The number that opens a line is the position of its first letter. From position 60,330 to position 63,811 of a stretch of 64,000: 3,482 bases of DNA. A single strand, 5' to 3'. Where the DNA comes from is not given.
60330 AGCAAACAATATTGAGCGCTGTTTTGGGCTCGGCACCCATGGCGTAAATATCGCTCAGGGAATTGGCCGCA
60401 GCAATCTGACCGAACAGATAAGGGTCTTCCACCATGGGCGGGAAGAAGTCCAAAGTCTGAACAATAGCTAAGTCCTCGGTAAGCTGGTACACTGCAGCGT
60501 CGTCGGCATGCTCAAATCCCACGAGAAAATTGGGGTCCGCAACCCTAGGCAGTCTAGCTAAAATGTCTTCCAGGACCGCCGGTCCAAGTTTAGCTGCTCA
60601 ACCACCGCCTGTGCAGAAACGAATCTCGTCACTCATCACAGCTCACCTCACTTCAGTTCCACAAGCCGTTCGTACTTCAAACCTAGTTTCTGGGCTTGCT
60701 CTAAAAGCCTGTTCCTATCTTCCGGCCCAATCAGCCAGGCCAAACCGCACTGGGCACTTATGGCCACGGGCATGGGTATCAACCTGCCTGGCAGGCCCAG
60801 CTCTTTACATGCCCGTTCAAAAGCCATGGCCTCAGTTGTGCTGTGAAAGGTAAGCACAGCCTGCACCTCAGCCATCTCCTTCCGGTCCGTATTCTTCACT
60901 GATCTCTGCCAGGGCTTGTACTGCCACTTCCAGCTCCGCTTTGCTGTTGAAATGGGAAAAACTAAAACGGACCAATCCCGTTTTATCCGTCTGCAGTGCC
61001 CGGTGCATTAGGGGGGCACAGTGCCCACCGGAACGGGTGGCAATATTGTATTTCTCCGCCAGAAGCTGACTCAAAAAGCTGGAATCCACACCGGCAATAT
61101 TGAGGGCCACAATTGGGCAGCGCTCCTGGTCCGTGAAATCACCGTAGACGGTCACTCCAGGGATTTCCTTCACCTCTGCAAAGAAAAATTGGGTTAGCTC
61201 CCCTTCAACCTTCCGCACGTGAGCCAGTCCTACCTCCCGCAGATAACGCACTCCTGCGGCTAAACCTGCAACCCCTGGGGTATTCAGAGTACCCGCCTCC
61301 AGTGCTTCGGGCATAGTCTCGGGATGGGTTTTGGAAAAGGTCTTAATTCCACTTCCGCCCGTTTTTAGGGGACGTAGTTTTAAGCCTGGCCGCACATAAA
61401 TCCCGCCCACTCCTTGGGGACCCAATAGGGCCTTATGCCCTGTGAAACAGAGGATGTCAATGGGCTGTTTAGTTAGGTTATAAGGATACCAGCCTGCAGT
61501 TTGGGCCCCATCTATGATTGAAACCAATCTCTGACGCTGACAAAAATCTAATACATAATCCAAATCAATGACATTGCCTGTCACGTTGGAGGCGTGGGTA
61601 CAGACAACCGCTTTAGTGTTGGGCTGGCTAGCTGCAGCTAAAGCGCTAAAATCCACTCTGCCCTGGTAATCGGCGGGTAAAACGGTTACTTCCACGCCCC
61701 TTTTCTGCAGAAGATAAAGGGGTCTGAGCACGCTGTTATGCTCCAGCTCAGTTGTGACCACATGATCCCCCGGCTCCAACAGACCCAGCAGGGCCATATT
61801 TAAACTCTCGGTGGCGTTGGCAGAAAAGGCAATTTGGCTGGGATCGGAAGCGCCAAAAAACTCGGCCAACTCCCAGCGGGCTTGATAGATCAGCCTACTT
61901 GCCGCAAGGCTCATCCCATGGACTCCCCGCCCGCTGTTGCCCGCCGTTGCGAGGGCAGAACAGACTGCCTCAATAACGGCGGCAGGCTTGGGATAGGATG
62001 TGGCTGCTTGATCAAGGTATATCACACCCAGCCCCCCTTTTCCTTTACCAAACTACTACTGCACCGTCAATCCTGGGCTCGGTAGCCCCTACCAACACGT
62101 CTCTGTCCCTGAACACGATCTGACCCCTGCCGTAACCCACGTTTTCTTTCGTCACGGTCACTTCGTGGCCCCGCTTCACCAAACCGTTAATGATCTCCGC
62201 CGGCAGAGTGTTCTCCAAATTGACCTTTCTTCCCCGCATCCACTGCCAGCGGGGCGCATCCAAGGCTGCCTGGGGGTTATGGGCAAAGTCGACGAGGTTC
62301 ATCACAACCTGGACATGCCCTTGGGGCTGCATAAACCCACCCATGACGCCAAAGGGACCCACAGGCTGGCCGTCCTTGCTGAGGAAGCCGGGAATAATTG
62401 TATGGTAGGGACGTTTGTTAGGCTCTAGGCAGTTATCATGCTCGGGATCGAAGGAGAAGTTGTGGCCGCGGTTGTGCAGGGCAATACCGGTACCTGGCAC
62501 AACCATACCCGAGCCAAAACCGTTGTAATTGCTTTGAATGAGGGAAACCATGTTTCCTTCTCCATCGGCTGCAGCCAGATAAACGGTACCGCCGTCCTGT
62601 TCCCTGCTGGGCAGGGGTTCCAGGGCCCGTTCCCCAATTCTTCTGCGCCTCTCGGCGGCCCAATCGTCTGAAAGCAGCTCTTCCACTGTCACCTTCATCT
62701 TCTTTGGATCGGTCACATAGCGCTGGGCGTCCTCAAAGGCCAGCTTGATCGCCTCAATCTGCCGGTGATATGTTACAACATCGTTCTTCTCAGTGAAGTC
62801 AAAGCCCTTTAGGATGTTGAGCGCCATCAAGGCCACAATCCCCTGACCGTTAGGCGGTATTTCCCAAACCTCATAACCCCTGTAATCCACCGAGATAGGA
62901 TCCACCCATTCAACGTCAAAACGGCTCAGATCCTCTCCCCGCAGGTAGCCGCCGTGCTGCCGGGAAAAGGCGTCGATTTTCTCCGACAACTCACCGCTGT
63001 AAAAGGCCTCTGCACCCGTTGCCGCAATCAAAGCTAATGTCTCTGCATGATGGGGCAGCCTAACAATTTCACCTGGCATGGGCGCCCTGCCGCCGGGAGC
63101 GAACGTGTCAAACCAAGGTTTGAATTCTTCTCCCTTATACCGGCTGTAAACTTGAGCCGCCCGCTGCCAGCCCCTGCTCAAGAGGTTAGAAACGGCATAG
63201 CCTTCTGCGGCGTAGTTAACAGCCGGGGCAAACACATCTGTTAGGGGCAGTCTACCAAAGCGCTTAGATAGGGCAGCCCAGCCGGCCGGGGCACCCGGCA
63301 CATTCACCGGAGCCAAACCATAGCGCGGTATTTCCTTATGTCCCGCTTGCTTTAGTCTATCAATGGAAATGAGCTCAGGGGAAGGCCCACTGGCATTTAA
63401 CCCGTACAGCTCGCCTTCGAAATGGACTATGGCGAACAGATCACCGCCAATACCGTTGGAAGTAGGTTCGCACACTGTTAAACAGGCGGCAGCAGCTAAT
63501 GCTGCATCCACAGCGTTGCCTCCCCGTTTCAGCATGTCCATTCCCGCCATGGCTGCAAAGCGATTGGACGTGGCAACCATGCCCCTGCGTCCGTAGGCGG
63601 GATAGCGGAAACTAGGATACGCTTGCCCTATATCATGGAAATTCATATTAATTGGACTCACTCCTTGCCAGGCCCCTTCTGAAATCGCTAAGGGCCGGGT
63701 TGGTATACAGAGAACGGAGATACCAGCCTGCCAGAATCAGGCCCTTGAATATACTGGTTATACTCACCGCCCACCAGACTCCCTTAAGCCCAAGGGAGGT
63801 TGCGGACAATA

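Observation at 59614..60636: SelD is itself a selenoprotein: in-frame UGA (60598-60600, minus) with a SECIS-like hairpin; ORF callers truncate it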

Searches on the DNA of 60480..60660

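Call 19: search_rna_families(source=window, start=60480, end=60660, threshold=evalue, max_evalue=10, show_alignments=3)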
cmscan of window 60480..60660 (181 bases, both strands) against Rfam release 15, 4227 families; matches with E-value up to 10: 4.
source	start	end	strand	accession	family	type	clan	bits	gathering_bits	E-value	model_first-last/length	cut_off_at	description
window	60624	60660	-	RF01308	sR58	Gene; snRNA; snoRNA; CD-box;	-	15.3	55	0.36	11-55/55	5'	Small nucleolar RNA sR58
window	60480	60504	+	RF03960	mir-6644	Gene; miRNA;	-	12.3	82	8.6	43-67/67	5'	mir-6644 microRNA precursor family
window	60517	60541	+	RF01099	PK-IAV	Cis-reg;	-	11.6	47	7.6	1-48/48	no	Pseudoknot of influenza A virus gene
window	60508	60565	+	RF02211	ZFAT-AS1_1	Gene; lncRNA;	-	9.3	80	9.7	33-79/79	no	ZFAT antisense RNA 1 conserved region 1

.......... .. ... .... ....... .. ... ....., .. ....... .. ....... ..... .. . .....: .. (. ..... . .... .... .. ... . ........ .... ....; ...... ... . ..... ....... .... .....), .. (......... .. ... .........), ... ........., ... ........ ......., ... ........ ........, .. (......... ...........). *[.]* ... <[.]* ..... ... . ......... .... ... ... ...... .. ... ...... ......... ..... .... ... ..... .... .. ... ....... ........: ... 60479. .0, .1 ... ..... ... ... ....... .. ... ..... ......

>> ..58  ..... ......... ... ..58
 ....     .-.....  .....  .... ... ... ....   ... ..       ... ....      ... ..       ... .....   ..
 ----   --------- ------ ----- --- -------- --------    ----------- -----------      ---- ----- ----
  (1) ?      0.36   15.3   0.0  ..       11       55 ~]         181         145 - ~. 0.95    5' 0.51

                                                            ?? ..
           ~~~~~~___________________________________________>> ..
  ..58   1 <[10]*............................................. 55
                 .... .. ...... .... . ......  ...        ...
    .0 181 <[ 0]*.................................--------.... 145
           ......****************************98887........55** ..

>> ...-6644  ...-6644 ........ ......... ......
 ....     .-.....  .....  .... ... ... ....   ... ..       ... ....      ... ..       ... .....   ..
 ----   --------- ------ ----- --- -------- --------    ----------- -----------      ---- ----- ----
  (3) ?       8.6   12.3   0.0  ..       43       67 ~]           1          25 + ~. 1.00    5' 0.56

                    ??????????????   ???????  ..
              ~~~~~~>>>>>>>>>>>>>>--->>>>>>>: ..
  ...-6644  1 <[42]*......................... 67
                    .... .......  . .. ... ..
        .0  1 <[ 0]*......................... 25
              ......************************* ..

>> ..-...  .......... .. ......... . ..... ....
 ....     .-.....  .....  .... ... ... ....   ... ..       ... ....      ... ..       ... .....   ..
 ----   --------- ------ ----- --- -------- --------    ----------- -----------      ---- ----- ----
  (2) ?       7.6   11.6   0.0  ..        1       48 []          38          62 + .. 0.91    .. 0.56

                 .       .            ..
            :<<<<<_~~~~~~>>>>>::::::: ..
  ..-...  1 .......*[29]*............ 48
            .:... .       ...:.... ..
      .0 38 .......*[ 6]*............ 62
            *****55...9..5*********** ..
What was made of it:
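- On Rfam RNA families (release 15, any SECIS model): No SECIS family appears even at E <= 10 over 60480-60660 (call 19).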

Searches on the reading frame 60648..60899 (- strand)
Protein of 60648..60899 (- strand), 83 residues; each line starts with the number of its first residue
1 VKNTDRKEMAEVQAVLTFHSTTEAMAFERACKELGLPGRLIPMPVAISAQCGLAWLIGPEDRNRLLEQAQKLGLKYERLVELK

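Call 7: search_protein_families(library=pfam, proteins=[window:60648-60899:-])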
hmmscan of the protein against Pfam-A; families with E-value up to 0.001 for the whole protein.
window:60648-60899:- (83 aa): 1 family
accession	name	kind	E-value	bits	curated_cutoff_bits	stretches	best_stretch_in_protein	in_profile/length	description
PF11823.13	Se_S_carrier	-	8.3e-23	80.1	25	1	15-80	3-68/69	Putative Se/S carrier protein-like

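Call 8: search_protein_families(library=ncbifam, proteins=[window:60648-60899:-])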
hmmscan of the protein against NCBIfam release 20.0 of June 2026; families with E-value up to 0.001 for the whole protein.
window:60648-60899:- (83 aa): 0 families

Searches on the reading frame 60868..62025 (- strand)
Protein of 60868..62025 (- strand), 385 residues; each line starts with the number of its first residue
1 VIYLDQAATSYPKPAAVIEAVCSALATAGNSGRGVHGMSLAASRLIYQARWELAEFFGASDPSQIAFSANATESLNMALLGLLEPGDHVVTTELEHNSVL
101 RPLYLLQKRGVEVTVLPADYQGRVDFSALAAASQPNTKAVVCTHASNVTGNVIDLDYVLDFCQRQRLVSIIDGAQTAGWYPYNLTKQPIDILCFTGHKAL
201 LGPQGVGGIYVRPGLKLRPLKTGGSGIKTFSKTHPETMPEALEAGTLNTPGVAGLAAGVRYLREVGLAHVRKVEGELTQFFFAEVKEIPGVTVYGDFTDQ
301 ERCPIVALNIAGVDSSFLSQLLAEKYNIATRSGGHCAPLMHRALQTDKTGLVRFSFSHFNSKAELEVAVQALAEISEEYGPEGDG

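Call 7: search_protein_families(library=pfam, proteins=[window:60868-62025:-])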
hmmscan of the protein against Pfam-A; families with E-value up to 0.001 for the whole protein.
window:60868-62025:- (385 aa): 4 families
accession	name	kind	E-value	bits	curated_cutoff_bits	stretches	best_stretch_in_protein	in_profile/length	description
PF00266.25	Aminotran_5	-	6.6e-84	282.4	21.5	1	2-366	1-369/371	Aminotransferase class-V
PF01041.23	DegT_DnrJ_EryC1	-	4.6e-09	36.4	19.8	1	53-178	33-151/360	DegT/DnrJ/EryC1/StrS aminotransferase family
PF01053.26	Cys_Met_Meta_PP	-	1.1e-08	34.4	27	1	74-202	79-202/381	Cys/Met metabolism PLP-dependent enzyme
PF00155.27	Aminotran_1_2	-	3.2e-08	33.6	19.7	1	43-213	41-235/361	Aminotransferase class I and II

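Call 8: search_protein_families(library=ncbifam, proteins=[window:60868-62025:-])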
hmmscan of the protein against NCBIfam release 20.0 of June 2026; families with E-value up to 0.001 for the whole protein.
window:60868-62025:- (385 aa): 51 families (the best 25 are shown)
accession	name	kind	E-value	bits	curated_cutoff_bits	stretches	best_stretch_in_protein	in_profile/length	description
TIGR01977.1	am_tr_V_EF2568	hypoth_equivalog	1.5e-124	415.8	377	1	2-375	1-376/376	cysteine desulfurase family protein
NF040779.1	Sec_lyase_SclA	exception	8.5e-107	357.3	525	1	2-375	1-376/378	selenocysteine lyase SclA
TIGR01979.1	sufS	subfamily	3.5e-72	243.5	475.1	1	1-378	19-401/403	SufS family cysteine desulfurase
NF041166.1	f2_encap_cargo1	exception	4.6e-55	187.9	800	1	1-374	246-622/623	family 2A encapsulin nanocompartment cargo protein cysteine desulfurase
NF008126.0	PRK10874.1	equivalog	5.7e-52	177.2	607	1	2-373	21-393/401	cysteine desulfurase CsdA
NF006791.0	PRK09295.1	equivalog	6.8e-51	173.6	661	1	1-376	24-402/406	cysteine desulfurase SufS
TIGR03392.1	FeS_syn_CsdA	equivalog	5.5e-50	170.7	493.6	1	2-373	18-390/398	cysteine desulfurase CsdA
TIGR03402.1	FeS_nifS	equivalog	2e-45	155.2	530.75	1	2-377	1-371/379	cysteine desulfurase NifS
TIGR03235.1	DNA_S_dndA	equivalog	1.1e-42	146.6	480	1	3-333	1-323/353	cysteine desulfurase DndA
TIGR01976.1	am_tr_V_VC1184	hypoth_equivalog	1.4e-42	146.4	352.35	1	1-372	19-401/401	cysteine desulfurase-like protein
NF010611.0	PRK14012.1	equivalog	4.1e-39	134.6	548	1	2-373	7-376/406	IscS subfamily cysteine desulfurase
TIGR02006.1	IscS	equivalog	1.3e-35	123.2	643.2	1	2-372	5-371/402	IscS subfamily cysteine desulfurase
NF002806.0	PRK02948.1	subfamily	1.4e-33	116.5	304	1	1-378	1-374/381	IscS subfamily cysteine desulfurase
TIGR03403.1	nifS_epsilon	equivalog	1.7e-31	109.4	587.7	1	2-374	1-371/382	NifS family cysteine desulfurase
TIGR04343.1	egtE_PLP_lyase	equivalog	2.7e-18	65.9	400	1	2-373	15-369/370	ergothioneine biosynthesis PLP-dependent enzyme EgtE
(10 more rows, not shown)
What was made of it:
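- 60868..62025 (-): Class-V PLP cysteine desulfurase/selenocysteine-lyase-like protein (TIGR01977; SclA model 357 bits, below its cut-off). Calls 7 and 8.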

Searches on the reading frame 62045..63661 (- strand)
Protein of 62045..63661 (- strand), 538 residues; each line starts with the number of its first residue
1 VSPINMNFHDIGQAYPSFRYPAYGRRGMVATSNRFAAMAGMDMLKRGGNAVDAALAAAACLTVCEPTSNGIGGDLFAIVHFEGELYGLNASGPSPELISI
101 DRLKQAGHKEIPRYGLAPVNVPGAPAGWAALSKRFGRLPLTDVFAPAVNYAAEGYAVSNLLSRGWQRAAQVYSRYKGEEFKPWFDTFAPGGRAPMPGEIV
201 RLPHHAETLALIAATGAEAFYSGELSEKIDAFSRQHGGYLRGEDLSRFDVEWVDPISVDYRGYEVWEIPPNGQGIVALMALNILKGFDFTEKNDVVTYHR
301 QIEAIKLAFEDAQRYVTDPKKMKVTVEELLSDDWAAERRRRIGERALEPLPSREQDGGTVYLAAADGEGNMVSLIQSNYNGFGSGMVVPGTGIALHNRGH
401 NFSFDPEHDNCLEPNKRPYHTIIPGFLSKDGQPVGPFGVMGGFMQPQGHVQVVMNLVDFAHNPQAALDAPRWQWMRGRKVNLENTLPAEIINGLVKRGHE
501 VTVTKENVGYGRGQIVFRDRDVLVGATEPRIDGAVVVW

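Call 7: search_protein_families(library=pfam, proteins=[window:62045-63661:-])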
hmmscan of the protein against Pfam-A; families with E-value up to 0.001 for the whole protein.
window:62045-63661:- (538 aa): 1 family
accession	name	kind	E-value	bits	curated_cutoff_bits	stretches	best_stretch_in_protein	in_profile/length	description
PF01019.26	G_glu_transpept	-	1.3e-156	522.9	27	1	42-533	2-512/512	Gamma-glutamyltranspeptidase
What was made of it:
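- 62045..63661 (-): Gamma-glutamyltranspeptidase, same strand, 19 nt upstream of the desulfurase. It is syntenic in this clade only. PF01019, 522.9 bits (call 7).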

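Call 8: search_protein_families(library=ncbifam, proteins=[window:62045-63661:-])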
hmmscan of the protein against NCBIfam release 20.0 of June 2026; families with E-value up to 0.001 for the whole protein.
window:62045-63661:- (538 aa): 2 families
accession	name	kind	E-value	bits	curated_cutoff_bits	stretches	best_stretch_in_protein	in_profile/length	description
TIGR00066.1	g_glut_trans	equivalog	5.5e-102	341.9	357.85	1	27-530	1-518/518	gamma-glutamyltransferase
NF007187.0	PRK09615.1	equivalog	1.7e-54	185.1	990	1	20-530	43-572/581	gamma-glutamyltransferase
